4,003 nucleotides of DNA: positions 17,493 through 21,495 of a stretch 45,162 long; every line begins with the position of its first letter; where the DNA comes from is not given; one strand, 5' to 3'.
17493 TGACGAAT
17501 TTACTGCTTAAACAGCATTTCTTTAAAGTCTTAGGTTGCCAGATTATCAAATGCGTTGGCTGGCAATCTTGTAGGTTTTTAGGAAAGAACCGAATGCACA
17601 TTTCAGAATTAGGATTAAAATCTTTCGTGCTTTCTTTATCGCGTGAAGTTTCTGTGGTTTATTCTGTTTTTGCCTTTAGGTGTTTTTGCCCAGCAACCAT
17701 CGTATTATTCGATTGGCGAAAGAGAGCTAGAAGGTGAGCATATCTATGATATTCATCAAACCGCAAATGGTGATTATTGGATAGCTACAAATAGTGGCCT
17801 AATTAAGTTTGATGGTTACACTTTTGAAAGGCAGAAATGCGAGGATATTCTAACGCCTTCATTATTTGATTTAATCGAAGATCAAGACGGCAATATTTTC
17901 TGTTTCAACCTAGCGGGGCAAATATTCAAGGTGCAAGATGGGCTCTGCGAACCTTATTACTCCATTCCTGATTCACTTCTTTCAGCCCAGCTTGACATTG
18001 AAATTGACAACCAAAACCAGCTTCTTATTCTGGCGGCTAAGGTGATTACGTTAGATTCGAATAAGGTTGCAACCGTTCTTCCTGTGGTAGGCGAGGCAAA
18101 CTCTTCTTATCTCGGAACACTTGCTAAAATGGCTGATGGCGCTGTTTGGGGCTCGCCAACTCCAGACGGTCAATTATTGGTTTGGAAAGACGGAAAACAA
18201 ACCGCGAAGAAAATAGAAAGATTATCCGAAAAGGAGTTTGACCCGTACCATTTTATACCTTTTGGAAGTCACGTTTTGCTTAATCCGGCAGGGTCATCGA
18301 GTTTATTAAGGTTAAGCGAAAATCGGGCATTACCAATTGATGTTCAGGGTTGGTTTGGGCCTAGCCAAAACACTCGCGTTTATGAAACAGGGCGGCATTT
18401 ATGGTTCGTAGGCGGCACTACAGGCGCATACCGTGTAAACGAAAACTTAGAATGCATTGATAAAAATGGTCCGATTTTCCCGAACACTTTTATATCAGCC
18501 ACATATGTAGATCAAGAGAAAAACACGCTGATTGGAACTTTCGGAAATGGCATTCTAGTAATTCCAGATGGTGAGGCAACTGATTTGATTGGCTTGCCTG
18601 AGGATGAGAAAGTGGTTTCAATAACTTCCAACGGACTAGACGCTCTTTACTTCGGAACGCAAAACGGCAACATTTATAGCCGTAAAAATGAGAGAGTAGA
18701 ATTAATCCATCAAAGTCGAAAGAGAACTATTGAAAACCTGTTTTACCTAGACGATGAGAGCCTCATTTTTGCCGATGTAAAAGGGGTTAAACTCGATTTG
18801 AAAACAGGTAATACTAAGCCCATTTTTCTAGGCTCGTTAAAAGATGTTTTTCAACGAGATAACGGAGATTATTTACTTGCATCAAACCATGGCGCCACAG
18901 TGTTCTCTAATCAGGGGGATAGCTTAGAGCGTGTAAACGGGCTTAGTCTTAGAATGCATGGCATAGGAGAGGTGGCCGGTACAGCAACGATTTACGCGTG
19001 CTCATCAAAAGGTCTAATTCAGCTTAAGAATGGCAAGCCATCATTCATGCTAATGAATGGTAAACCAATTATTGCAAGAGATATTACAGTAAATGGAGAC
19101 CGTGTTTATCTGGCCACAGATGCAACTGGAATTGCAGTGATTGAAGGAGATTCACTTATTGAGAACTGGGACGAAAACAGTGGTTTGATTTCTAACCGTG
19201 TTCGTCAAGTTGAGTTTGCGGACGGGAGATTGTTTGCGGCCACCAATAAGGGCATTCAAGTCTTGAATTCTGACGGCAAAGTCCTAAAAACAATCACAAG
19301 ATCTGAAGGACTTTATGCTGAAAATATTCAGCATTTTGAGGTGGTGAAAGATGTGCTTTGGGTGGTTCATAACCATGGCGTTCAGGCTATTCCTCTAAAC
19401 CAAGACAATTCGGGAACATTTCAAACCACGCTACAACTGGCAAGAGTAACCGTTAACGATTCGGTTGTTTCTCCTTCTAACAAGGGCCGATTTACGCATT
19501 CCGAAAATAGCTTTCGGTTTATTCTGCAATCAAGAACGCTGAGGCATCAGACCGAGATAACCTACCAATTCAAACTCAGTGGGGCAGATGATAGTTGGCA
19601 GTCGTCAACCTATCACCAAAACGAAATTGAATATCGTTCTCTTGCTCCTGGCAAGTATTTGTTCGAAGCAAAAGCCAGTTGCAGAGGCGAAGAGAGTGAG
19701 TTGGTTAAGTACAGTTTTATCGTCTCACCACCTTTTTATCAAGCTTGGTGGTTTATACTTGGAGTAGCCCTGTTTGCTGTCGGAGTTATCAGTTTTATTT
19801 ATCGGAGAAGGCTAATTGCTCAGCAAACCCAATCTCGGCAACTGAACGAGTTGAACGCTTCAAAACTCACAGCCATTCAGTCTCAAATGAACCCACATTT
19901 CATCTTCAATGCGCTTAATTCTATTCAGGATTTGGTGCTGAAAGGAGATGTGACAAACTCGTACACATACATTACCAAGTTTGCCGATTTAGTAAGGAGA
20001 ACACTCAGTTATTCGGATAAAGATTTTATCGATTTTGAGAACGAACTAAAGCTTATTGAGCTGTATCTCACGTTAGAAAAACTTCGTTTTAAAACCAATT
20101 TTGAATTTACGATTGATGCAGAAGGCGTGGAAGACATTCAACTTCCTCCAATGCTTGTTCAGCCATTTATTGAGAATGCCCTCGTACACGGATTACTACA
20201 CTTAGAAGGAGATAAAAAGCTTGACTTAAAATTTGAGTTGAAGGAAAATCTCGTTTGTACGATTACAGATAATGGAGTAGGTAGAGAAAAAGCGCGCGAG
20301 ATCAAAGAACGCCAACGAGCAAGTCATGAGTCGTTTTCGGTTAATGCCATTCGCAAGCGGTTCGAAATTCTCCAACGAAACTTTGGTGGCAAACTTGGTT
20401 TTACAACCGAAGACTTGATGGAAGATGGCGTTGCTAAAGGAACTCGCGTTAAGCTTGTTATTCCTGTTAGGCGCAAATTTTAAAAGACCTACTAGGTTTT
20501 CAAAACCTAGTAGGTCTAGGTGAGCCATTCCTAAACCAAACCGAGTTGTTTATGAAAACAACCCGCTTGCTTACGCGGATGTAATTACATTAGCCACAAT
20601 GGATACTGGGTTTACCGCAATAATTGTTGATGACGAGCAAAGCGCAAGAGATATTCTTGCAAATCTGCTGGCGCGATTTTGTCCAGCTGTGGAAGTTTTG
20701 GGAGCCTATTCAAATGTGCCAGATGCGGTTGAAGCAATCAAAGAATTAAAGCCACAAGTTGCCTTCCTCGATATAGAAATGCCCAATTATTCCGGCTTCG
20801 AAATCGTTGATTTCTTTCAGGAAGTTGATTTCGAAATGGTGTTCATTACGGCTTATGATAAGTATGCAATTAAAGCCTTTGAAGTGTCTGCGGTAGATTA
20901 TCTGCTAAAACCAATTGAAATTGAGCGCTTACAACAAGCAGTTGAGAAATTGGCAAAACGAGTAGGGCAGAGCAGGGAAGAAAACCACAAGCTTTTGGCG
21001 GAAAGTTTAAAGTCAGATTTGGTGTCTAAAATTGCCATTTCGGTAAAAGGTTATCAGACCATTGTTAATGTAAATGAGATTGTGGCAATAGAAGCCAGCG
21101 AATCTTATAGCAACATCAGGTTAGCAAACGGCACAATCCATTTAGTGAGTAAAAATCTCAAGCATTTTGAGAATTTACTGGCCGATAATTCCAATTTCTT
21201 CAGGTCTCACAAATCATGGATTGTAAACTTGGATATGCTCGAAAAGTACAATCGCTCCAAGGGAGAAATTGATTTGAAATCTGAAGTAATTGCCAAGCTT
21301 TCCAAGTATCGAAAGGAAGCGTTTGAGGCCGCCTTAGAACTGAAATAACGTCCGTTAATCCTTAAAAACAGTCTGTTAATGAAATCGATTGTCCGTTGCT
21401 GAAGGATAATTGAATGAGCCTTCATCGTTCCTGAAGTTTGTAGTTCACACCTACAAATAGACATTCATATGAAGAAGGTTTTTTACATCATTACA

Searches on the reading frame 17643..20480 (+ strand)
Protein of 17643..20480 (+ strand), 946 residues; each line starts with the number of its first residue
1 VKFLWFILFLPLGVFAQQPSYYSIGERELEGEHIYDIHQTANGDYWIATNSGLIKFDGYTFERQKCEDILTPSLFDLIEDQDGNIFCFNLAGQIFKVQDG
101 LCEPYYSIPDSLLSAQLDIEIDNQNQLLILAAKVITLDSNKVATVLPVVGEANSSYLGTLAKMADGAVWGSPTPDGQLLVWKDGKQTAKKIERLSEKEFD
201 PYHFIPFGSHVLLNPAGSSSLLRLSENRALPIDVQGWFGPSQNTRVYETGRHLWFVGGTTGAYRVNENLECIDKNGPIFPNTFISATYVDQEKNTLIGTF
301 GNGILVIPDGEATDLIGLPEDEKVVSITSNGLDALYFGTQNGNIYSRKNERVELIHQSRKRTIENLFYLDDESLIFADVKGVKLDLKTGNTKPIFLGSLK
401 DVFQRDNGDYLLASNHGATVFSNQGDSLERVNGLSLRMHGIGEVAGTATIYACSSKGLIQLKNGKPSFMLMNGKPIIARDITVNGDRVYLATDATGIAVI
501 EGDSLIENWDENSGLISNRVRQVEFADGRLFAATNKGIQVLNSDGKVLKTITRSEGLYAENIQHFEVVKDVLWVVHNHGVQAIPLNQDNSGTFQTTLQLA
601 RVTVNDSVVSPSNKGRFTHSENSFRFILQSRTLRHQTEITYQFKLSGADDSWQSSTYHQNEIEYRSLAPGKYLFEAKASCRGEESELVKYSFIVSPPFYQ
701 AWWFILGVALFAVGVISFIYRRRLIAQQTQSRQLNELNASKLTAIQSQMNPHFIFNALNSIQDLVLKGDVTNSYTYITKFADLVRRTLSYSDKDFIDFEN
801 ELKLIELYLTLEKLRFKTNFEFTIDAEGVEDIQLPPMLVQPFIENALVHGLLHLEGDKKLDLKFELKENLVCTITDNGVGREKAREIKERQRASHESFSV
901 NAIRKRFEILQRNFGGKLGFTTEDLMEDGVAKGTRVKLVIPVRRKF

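Call 81: search_protein_families(library=pfam, proteins=[window:17643-20480:+], max_evalue=0.001)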
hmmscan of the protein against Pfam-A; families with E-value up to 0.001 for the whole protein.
window:17643-20480:+ (946 aa): 3 families
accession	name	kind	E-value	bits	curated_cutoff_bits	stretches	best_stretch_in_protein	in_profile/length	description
PF06580.19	His_kinase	-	1.3e-21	77.1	25.2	1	741-819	2-80/81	Histidine kinase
PF07495.19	Y_Y_Y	-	4.8e-07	30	26.6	1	638-679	7-47/65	Y_Y_Y domain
PF07494.17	Reg_prop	-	6.1e-07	29.3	20.4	0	29-50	2-23/24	Two component regulator propeller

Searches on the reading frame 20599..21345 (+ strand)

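Call 81: search_protein_families(library=pfam, proteins=[window:20599-21345:+], max_evalue=0.001)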
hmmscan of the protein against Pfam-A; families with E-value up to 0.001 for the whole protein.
window:20599-21345:+ (249 aa): 2 families
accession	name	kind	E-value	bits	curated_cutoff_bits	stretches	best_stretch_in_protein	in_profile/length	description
PF00072.30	Response_reg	-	1.6e-19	70.6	30.2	1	8-116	2-111/111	Response regulator receiver domain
PF04397.21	LytTR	-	1.2e-13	51.5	22.6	1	155-246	5-97/98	LytTr DNA-binding domain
